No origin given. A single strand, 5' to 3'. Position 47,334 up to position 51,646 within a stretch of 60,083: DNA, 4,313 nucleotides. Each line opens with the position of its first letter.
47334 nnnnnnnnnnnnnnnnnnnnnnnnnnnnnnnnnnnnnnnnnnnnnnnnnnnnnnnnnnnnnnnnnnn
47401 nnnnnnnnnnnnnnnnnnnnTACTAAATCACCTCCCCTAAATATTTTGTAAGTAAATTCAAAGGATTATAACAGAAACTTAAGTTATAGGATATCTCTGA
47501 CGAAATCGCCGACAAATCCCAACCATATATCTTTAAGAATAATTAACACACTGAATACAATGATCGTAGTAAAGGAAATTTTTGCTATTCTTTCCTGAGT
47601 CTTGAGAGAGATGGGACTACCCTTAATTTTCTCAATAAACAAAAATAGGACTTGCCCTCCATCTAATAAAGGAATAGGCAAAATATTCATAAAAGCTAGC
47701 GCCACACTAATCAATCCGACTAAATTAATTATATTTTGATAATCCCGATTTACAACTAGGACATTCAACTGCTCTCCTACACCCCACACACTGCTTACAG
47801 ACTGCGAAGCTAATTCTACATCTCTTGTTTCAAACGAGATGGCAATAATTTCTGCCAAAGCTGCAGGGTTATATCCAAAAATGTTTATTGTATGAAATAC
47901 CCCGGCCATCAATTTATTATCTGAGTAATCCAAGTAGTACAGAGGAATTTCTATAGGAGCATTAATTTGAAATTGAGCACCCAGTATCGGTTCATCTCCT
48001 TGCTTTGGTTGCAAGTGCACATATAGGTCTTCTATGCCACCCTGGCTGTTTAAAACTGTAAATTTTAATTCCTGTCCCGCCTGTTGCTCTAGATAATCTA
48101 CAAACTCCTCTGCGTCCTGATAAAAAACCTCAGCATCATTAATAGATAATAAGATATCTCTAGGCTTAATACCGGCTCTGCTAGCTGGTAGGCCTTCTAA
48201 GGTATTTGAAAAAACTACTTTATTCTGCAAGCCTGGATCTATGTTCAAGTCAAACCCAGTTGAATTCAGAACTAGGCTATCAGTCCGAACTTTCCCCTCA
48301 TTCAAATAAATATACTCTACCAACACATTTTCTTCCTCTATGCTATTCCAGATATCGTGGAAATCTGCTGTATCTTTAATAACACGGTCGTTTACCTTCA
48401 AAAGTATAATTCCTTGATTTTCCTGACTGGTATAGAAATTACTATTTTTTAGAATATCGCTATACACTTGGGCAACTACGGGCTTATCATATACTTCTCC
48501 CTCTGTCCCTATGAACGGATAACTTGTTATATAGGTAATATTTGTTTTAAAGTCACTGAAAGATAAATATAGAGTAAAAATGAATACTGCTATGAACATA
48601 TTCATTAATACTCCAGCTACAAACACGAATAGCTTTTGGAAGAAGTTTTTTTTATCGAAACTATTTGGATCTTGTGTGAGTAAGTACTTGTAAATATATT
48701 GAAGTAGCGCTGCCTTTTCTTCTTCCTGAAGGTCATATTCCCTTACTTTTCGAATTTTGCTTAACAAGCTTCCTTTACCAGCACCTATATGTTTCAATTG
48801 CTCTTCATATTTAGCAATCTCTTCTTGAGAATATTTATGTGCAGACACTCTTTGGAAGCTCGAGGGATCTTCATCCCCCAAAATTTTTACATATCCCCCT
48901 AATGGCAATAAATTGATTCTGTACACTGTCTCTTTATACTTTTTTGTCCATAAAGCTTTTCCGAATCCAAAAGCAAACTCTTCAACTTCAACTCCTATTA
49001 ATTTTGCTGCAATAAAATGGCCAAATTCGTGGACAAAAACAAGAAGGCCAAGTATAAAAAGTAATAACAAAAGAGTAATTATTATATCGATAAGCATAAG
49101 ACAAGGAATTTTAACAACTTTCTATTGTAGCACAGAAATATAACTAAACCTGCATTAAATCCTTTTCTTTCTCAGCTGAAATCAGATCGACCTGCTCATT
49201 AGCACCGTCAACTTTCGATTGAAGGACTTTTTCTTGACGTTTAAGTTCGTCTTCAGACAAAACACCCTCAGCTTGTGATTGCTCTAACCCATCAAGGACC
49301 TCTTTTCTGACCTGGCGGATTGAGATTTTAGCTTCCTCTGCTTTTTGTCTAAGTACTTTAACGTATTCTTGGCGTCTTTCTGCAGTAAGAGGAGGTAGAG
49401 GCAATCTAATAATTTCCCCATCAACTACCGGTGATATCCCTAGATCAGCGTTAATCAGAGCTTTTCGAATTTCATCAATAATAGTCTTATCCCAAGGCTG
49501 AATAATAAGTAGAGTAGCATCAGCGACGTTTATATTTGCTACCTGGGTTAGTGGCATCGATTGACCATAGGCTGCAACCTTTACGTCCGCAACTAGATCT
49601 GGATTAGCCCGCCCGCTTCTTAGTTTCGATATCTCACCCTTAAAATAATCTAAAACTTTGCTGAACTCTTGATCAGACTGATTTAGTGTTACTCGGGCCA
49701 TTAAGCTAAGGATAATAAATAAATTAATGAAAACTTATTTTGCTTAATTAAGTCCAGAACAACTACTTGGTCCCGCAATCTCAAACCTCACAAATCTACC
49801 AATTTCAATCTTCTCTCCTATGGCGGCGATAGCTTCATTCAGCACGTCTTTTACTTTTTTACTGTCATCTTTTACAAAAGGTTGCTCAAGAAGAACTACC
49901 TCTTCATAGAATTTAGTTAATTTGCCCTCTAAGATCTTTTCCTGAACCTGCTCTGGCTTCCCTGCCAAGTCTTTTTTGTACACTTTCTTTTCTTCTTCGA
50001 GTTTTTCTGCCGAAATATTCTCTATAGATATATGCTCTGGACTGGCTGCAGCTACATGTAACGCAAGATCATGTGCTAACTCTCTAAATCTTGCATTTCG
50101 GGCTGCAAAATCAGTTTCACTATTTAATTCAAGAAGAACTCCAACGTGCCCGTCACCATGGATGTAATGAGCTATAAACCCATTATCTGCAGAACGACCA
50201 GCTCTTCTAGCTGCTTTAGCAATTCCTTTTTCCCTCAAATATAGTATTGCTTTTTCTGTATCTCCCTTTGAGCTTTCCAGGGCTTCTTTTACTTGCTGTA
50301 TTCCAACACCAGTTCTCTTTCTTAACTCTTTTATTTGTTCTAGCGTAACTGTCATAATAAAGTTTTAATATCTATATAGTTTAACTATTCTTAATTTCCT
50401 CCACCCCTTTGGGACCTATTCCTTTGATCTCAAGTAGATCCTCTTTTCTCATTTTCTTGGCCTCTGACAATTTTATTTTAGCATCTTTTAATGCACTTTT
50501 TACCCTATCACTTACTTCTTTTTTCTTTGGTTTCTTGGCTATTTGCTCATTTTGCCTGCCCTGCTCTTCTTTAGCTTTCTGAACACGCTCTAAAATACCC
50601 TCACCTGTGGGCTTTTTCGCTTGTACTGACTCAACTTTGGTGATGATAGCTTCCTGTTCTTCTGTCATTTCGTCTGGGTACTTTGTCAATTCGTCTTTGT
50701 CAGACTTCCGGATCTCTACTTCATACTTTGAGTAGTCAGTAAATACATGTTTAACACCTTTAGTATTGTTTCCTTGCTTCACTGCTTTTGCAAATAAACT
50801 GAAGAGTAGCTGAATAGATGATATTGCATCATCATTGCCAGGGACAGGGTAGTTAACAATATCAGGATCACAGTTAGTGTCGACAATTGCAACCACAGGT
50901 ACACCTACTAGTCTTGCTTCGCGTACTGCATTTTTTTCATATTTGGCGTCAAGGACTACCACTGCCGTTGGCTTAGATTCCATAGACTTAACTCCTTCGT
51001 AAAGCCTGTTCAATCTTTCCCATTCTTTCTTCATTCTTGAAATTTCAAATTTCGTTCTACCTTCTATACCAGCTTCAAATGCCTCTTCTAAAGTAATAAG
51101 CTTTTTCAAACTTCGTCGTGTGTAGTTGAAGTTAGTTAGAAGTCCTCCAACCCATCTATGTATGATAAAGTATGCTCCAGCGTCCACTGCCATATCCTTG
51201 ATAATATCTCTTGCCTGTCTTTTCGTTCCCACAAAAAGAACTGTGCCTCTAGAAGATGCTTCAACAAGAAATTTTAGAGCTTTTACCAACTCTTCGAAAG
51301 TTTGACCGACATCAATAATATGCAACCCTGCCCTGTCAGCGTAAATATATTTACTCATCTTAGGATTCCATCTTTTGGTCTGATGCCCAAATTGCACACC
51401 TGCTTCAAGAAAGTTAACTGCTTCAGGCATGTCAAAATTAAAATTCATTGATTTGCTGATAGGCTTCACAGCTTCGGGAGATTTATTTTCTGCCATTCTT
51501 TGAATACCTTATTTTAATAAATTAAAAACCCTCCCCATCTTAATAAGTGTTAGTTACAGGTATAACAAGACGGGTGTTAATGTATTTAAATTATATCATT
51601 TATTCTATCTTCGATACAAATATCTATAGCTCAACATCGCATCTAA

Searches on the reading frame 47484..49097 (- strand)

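Call 8: search_protein_families(library=pfam, proteins=[window:47484-49097:-])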
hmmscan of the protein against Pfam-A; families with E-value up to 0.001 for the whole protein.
window:47484-49097:- (537 aa): 4 families
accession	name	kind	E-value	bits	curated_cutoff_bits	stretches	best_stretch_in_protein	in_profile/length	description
PF02163.28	Peptidase_M50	-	1.6e-48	165.4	27.2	1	12-514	2-220/221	Peptidase family M50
PF17820.7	PDZ_6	-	2.8e-10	40.2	27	1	301-348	7-52/54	PDZ domain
PF13180.12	PDZ_2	-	1.3e-05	25.9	27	0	294-349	14-68/80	PDZ domain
PF00595.29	PDZ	-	0.00053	20.8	23.2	0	280-348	12-80/81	PDZ domain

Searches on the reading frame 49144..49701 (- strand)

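Call 8: search_protein_families(library=pfam, proteins=[window:49144-49701:-])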
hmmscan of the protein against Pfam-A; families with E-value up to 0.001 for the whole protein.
window:49144-49701:- (185 aa): 1 family
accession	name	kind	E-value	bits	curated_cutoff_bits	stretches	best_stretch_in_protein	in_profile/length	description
PF01765.24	RRF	-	4.4e-54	183.2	29.7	1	20-183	1-164/164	Ribosome recycling factor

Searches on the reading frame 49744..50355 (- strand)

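Call 8: search_protein_families(library=pfam, proteins=[window:49744-50355:-])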
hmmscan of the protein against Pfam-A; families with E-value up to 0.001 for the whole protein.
window:49744-50355:- (203 aa): 2 families
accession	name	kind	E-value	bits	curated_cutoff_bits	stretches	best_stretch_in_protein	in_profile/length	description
PF00889.24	EF_TS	-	4.7e-36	124.7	27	1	50-193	71-202/204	Elongation factor TS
PF25025.1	EF-Ts_N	-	0.00058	20.2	33.2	0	6-43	15-53/60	Elongation factor Ts, mitochondrial, N-terminal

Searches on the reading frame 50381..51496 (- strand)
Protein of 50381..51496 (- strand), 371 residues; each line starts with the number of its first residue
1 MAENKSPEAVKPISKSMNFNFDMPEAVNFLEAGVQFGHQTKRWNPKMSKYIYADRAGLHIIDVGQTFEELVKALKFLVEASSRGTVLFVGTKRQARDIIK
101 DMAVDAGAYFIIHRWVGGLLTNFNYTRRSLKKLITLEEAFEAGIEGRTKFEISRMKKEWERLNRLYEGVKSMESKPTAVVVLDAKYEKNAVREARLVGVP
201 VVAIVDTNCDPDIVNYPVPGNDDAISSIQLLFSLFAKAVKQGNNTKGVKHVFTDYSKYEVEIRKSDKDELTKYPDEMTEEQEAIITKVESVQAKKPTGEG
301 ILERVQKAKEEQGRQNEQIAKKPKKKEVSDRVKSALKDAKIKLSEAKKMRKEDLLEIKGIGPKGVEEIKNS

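Call 8: search_protein_families(library=pfam, proteins=[window:50381-51496:-])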
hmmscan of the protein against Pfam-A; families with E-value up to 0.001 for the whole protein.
window:50381-51496:- (371 aa): 2 families
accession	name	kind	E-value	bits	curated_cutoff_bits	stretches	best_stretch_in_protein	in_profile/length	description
PF00318.25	Ribosomal_S2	-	1.2e-75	253.9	26.1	1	30-242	2-216/216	Ribosomal protein S2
PF03118.21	RNA_pol_A_CTD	-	0.00086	19.4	23.8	0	327-370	19-63/67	Bacterial RNA polymerase, alpha chain C terminal domain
